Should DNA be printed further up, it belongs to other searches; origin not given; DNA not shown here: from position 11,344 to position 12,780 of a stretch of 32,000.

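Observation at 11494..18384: Candidate undescribed conflict locus: HEPN-motif protein plus giant DUF4011/UPF1-like helicase-endonuclease plus coupled mini-ORF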

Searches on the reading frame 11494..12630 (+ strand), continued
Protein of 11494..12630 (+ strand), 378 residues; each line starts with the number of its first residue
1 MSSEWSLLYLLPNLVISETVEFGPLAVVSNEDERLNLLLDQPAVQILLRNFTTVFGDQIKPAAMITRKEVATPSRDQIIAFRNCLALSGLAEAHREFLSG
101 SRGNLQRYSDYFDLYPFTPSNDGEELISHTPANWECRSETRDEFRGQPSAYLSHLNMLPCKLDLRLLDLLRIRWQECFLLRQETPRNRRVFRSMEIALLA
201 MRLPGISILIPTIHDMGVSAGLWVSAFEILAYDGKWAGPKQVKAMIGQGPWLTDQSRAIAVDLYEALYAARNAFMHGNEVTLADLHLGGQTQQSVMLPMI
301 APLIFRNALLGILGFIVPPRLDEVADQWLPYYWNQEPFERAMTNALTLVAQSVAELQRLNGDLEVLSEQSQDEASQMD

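Call 66: search_protein_families(library=padloc, alignment_id=A4, max_evalue=0.00001)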
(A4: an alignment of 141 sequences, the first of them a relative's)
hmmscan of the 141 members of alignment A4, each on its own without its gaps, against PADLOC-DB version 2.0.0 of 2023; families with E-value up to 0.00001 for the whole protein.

A. member 1, L009:9242-9757:+ (172 aa): 0 families

B. families by the number of members that match (of 141 scanned): 159 families (the first 25 are shown)
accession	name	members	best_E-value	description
PDLC05036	PDC-S54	2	4.4e-145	-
PDLC02335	AbiLi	2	2.6e-59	AbiLi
PDLC02980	AriA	2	5.2e-26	-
PDLC04182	HEC-01A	2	3.6e-18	-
PDLC02981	AriAB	2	3.9e-17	-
PDLC02979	AriA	2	8.9e-17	-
PDLC00271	PtuA1|PtuA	2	3e-16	AAA ATPase domain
PDLC04135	mad3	2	1.6e-15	mads_3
PDLC04175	HEC-01A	2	2.3e-15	-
PDLC00278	PtuA1|PtuA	2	1.9e-14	AAA ATPase domain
PDLC00284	PtuA1|PtuA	2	3.2e-14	AAA ATPase domain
PDLC02336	AbiLi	2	4.6e-13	AbiLi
PDLC04183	HEC-01A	2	6.2e-13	-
PDLC02913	ATPase_I-A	2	2.1e-12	-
PDLC00299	PtuA1|PtuA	2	2.4e-12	AAA ATPase domain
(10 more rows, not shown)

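Call 68: list_cluster_members(proteins=[window:11494-12627:+, window:18238-18381:+, window:18499-19131:+])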
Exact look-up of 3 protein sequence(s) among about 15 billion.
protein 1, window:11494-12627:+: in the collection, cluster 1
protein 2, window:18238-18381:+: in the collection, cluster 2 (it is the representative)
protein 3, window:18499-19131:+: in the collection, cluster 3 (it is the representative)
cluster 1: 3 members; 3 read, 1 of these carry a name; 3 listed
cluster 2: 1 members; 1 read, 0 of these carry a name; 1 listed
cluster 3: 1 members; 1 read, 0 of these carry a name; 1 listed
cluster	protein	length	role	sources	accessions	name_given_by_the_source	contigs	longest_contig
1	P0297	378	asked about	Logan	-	-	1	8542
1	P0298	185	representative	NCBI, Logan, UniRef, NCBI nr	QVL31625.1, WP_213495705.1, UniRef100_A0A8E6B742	hypothetical protein KIH39_22705 [Telmatocola sphagniphila] | Apea-like HEPN domain-containing protein n=1 Tax=Telmatocola sphagniphila TaxID=1123043 ... | hypothetical protein [Telmatocola sphagniphila]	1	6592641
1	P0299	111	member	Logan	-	-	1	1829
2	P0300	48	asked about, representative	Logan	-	-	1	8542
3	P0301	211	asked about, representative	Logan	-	-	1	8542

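Call 73: search_protein_families(library=padloc, alignment_id=A2, max_evalue=10)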
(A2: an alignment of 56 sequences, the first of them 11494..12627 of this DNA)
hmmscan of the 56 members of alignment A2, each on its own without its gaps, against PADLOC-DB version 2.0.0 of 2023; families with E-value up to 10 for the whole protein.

A. member 1, window:11494-12627:+ (378 aa): 0 families

B. families by the number of members that match (of 56 scanned): 4 families
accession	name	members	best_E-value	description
PDLC01828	CARF2--CARF_HEPN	1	0.00099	-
PDLC03344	MTase_II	1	0.0074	Type II methyltransferase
PDLC02526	PglX|PglXI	1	0.031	PglX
PDLC03866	LmuB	1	0.074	-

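Call 75: find_related_loci(query=A2, collection=viral_contigs, flank=8000)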
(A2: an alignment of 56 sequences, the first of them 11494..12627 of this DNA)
Query A2 (378 aa) in viral_contigs; peptide patterns used: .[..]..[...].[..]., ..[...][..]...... (x = any residue, [..] = any of these).
52 stretches matched a pattern; 2 encode a relative of the query (tblastn E <= 1e-3); 2 distinct loci.
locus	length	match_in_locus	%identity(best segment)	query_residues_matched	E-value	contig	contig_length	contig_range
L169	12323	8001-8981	30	4-313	1e-35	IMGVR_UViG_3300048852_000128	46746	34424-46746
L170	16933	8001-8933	31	1-313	2e-33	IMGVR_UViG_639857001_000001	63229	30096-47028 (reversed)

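Call 76: fold_search(model_id=the predicted structure, library=viral)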
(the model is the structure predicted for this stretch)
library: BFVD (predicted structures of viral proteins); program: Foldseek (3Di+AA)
matches with E <= 10: 116; with E <= 0.001: 0
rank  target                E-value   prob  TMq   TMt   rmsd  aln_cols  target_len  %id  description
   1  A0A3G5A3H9            4.9e-01  0.08  0.12  0.12  20.4       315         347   11  Sel1 repeat family protein [Harvfovirus sp.]
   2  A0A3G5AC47            5.9e-01  0.35  0.25  0.35  13.0       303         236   11  Uncharacterized protein [Hyperionvirus sp.]
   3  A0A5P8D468            7.1e-01  0.09  0.11  0.15  25.4       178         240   11  DUF7217 domain-containing protein [Pectobacterium phage Wc4]
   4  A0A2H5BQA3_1          1.1e+00  0.07  0.16  0.08  27.3       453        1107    8  MJ0042 family finger-like protein [Vibrio phage Vp_R1]
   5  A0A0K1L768            1.1e+00  0.02  0.10  0.08  22.2       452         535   10  ORF_065R [Scale drop disease virus]
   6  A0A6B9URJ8            1.3e+00  0.09  0.16  0.19  15.5       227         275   20  (no name in the UniProt tables at hand)
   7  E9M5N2                1.5e+00  0.04  0.10  0.12  18.6       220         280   12  Uncharacterized protein [Cricetid gammaherpesvirus 2]
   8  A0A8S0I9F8            1.6e+00  0.04  0.11  0.15  16.7       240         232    6  (no name in the UniProt tables at hand)
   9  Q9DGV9                1.7e+00  0.05  0.17  0.10  18.9       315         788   13  Tegument protein UL47 [Meleagrid herpesvirus 1]
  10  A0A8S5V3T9            1.8e+00  0.15  0.20  0.23  11.4       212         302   11  Uncharacterized protein [Siphoviridae sp. cttKr9]
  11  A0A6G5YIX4            1.9e+00  0.08  0.12  0.25  16.6       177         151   12  (no name in the UniProt tables at hand)
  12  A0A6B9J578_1          1.9e+00  0.05  0.11  0.07  19.9       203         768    8  (no name in the UniProt tables at hand)
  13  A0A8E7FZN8            2.0e+00  0.05  0.12  0.20  18.7       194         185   12  (no name in the UniProt tables at hand)
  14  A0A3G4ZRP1            2.1e+00  0.04  0.16  0.09  18.9       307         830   12  Patatin [Dasosvirus sp.]
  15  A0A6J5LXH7            2.2e+00  0.06  0.17  0.24  15.9       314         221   12  Uncharacterized protein [uncultured Caudovirales phage]
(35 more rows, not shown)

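Call 85: find_encoding_contigs(protein=P0007, flank=6000, max_places=4)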
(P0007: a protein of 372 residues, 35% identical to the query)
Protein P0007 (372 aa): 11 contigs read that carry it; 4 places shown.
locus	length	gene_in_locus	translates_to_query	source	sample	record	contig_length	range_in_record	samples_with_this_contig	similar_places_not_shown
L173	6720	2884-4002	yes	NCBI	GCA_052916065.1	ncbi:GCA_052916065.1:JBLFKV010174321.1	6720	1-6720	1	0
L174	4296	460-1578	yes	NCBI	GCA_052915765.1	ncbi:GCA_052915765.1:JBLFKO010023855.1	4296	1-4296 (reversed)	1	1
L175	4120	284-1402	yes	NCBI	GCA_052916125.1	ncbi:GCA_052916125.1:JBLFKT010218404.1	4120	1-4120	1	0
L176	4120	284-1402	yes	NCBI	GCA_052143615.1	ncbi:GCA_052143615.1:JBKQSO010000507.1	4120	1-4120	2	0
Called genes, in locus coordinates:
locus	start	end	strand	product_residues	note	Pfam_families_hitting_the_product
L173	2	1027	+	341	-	?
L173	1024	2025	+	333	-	PF12950:TaqI_C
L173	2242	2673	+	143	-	-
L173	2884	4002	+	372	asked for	-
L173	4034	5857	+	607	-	PF13676:TIR_2 (weak)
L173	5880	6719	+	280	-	?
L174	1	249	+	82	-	?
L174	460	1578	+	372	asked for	-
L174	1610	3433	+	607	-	PF13676:TIR_2 (weak)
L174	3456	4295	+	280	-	?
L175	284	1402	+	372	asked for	-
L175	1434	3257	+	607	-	PF13676:TIR_2 (weak)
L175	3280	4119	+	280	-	?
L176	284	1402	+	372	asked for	-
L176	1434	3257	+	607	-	PF13676:TIR_2 (weak)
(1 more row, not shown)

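Call 86: find_encoding_contigs(protein=P0014, flank=7000, max_places=2)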
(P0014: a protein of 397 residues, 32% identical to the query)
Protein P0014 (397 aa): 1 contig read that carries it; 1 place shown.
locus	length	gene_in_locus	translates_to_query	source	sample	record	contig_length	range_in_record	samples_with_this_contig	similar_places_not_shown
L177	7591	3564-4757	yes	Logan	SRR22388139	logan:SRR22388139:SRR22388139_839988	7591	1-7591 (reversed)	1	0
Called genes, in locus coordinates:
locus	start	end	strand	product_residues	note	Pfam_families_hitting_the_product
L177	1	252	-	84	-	?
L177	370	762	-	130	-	-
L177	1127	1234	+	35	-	-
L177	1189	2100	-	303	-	-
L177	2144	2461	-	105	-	-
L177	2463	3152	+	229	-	-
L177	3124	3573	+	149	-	-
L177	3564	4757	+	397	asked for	-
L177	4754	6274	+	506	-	PF00069:Pkinase, PF07714:PK_Tyr_Ser-Thr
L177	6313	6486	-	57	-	-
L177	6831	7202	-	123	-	PF02452:PemK_toxin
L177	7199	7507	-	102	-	-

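Call 87: find_encoding_contigs(protein=P0011, flank=7000, max_places=2)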
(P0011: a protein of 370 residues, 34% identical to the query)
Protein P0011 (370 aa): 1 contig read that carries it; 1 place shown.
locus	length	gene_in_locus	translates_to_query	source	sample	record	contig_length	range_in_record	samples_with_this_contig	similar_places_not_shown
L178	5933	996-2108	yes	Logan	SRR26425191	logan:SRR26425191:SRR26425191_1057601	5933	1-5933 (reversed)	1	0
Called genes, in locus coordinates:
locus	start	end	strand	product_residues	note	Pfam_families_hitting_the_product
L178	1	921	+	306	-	?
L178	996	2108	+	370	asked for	-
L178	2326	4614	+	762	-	PF03235:GmrSD_N, PF07510:GmrSD_C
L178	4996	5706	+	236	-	PF19865:DUF6338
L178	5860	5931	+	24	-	?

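Call 88: find_encoding_contigs(protein=P0024, flank=7000, max_places=2)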
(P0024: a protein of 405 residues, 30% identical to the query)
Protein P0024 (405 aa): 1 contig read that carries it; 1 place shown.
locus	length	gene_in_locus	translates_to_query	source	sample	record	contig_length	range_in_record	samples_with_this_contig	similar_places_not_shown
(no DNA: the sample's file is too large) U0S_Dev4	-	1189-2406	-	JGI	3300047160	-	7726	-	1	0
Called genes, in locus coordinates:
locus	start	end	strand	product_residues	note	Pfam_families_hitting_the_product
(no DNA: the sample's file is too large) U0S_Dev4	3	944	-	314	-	?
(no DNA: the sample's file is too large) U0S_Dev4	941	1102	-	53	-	-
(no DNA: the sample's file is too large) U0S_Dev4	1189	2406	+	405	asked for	-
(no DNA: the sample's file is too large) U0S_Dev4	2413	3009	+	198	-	-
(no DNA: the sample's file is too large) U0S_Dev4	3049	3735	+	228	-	PF00395:SLH (faint)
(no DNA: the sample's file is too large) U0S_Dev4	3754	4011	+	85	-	-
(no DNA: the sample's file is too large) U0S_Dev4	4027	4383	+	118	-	-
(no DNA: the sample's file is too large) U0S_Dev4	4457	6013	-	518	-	PF03237:Terminase_6N, PF17289:Terminase_6C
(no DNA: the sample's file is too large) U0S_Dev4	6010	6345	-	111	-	-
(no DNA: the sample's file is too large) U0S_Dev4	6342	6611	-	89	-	-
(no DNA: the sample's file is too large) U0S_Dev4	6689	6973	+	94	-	-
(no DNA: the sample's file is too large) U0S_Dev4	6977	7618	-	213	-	-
